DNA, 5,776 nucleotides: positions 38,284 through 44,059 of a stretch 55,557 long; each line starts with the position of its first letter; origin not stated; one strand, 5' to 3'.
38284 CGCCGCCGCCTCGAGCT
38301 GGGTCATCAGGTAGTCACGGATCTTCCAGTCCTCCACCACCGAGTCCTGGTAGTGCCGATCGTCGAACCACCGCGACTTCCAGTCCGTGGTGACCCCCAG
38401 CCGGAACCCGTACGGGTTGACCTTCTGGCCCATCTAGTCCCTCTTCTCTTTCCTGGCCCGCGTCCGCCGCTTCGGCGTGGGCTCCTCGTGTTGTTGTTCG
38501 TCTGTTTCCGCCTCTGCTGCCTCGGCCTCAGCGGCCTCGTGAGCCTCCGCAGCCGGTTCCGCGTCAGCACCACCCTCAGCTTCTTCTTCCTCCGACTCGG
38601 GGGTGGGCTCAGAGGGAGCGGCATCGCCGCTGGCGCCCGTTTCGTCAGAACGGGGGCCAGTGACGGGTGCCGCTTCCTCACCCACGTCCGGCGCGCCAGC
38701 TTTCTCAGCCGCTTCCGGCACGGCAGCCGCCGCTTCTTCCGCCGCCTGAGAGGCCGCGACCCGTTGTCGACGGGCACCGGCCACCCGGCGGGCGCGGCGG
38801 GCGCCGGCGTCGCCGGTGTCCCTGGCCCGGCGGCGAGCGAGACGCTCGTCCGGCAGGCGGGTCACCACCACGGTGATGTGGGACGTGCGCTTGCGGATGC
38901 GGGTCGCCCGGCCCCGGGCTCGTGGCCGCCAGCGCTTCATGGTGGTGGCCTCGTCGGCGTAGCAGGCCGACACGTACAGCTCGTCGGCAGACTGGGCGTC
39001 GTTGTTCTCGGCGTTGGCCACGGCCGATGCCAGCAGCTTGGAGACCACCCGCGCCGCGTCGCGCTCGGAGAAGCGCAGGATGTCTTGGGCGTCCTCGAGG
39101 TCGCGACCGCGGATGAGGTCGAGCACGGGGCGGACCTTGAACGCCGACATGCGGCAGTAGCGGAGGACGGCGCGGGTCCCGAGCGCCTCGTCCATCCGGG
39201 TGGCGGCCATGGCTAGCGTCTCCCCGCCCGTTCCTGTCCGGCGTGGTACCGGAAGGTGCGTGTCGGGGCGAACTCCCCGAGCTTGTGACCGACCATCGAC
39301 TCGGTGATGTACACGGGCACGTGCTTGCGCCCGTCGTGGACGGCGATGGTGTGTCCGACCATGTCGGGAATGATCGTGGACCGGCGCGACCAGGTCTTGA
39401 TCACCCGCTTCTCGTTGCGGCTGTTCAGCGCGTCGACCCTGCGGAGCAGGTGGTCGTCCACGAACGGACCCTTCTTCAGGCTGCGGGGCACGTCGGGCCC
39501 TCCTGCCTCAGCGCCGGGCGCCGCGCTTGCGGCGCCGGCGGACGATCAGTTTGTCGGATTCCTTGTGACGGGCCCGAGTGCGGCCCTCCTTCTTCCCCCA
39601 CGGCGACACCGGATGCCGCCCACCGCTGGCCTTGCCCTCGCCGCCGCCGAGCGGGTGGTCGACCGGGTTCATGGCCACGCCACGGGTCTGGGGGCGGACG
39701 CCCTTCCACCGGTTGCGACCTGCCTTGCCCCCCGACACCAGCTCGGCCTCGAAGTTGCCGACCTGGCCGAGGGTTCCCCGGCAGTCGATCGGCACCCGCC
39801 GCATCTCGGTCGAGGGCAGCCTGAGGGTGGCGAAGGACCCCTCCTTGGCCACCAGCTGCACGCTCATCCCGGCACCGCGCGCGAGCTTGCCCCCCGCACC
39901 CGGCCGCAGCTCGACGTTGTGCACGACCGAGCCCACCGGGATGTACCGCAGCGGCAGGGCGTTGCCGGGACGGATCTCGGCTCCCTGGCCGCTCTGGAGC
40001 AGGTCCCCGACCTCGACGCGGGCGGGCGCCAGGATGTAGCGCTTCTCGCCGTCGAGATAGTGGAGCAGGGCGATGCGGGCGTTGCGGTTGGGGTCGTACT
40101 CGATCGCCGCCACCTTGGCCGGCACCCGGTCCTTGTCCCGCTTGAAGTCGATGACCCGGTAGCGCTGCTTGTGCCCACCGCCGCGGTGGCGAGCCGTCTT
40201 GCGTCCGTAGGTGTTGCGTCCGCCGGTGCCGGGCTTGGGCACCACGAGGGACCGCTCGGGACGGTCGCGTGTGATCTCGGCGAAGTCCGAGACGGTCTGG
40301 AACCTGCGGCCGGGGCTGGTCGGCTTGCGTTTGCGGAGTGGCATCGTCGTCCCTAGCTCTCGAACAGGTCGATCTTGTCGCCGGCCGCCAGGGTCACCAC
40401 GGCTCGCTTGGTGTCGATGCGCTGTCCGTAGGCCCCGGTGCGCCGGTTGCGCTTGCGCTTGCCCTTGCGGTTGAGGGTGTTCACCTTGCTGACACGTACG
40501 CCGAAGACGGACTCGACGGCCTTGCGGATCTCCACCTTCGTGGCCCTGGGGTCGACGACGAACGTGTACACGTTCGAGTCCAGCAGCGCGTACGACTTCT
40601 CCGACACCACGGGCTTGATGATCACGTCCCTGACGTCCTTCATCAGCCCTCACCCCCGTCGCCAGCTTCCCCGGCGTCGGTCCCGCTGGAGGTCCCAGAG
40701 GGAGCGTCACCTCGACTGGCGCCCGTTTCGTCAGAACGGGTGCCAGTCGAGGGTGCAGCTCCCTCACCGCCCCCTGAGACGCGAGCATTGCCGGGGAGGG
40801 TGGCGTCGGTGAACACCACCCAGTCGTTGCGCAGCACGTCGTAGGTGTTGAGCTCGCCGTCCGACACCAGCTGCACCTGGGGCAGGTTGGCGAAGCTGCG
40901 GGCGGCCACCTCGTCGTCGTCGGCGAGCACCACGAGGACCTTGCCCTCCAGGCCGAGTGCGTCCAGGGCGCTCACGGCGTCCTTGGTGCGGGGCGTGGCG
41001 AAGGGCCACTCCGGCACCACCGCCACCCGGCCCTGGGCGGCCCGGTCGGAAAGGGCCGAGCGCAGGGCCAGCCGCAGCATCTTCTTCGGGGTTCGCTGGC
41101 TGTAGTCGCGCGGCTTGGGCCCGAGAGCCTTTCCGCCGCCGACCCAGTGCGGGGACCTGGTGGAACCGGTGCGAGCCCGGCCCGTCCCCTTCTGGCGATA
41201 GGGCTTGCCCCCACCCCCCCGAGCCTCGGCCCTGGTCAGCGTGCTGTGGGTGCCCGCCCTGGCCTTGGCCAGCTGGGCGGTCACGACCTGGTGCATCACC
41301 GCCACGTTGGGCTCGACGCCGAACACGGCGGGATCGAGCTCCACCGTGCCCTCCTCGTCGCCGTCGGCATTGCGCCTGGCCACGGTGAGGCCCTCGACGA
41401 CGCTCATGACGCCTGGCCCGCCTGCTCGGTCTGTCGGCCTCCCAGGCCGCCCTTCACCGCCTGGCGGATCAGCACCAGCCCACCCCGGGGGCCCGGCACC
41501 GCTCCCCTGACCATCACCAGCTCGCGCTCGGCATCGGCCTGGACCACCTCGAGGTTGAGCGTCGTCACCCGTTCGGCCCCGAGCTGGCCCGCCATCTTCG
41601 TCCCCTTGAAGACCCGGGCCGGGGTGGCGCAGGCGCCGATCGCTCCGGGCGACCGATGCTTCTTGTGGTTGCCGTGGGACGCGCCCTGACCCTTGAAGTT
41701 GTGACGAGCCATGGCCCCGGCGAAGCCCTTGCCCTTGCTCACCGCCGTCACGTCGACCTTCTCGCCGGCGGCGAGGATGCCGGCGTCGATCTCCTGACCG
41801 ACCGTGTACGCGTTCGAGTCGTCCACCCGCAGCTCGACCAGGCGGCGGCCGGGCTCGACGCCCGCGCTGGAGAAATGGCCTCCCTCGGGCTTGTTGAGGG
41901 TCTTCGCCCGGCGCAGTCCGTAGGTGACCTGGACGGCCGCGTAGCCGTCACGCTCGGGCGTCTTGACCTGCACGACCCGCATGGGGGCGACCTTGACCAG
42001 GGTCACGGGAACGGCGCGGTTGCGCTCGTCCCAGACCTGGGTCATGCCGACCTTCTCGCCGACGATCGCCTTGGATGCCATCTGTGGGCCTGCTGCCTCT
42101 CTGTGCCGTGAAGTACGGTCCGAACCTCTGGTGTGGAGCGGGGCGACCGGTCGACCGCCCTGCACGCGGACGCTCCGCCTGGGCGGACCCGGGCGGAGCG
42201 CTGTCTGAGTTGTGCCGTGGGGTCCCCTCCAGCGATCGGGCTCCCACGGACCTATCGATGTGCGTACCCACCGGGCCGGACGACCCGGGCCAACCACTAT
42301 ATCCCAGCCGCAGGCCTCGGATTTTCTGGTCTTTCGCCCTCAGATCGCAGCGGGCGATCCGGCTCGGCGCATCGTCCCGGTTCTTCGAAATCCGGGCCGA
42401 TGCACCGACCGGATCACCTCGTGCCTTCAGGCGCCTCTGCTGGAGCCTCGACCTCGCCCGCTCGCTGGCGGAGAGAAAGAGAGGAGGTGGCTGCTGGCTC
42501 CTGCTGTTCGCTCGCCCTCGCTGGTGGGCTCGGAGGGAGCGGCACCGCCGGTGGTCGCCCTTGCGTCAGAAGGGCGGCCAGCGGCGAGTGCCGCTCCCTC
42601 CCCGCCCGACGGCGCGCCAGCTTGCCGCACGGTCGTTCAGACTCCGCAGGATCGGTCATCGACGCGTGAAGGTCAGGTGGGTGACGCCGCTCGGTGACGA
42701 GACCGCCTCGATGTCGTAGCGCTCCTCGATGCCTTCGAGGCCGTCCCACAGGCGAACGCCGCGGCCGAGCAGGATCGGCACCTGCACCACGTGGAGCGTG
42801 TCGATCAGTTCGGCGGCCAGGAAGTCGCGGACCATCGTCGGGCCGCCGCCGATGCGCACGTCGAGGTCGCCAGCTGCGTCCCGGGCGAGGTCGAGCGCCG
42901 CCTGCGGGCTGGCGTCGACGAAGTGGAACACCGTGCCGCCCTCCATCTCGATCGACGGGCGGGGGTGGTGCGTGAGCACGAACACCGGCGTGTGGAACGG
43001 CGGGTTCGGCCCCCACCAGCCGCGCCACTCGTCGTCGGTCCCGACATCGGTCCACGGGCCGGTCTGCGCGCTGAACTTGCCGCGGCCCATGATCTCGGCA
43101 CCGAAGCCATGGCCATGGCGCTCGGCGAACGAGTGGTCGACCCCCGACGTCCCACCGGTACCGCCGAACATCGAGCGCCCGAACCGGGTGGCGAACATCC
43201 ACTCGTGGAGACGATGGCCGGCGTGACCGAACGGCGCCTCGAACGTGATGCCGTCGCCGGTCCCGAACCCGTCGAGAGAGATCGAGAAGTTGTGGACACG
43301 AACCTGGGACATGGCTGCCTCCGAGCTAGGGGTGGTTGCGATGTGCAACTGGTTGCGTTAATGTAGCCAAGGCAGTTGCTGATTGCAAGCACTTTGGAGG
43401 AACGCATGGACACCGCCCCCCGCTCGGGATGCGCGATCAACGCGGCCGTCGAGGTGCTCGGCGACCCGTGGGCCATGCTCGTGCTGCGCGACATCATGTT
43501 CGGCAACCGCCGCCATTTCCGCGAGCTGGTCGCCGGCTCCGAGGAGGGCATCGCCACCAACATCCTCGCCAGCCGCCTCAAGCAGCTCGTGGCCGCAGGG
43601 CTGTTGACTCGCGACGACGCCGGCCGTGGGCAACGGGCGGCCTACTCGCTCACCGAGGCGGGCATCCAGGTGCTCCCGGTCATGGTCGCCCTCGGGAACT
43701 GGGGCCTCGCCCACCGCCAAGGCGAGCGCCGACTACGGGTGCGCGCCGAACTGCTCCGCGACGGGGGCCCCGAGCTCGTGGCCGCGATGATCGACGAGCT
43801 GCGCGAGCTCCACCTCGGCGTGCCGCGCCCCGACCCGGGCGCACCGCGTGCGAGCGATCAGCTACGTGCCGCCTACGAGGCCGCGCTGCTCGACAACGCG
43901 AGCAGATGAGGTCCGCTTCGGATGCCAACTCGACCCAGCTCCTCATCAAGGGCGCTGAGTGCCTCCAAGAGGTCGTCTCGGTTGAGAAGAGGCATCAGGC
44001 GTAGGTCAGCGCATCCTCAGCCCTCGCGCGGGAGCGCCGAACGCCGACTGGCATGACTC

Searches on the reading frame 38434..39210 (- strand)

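Call 43: search_protein_families(library=pfam, proteins=[window:38434-39210:-])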
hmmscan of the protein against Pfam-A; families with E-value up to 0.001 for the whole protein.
window:38434-39210:- (258 aa): 1 family
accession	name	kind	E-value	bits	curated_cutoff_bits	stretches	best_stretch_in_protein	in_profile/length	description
PF00237.24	Ribosomal_L22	-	3e-38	130.6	28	1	14-117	1-104/104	Ribosomal protein L22p/L17e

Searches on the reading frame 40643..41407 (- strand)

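Call 43: search_protein_families(library=pfam, proteins=[window:40643-41407:-])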
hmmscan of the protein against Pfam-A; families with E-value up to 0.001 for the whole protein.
window:40643-41407:- (254 aa): 1 family
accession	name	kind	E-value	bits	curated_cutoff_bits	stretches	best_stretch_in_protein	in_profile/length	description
PF00573.27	Ribosomal_L4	-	2.8e-65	220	25.8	1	22-203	1-183/190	Ribosomal protein L4/L1 family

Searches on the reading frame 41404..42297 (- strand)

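Call 43: search_protein_families(library=pfam, proteins=[window:41404-42297:-])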
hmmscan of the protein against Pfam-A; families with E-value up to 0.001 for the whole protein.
window:41404-42297:- (297 aa): 1 family
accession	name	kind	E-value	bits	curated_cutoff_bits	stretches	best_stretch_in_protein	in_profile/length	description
PF00297.29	Ribosomal_L3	-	8.4e-18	64.9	22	1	174-254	211-288/369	Ribosomal protein L3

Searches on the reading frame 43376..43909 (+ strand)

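Call 43: search_protein_families(library=pfam, proteins=[window:43376-43909:+])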
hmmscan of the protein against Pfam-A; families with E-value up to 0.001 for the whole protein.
window:43376-43909:+ (177 aa): 1 family
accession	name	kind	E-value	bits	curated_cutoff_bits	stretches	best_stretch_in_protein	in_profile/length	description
PF01638.23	HxlR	-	6.5e-14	52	20.8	1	27-114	1-87/91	HxlR-like helix-turn-helix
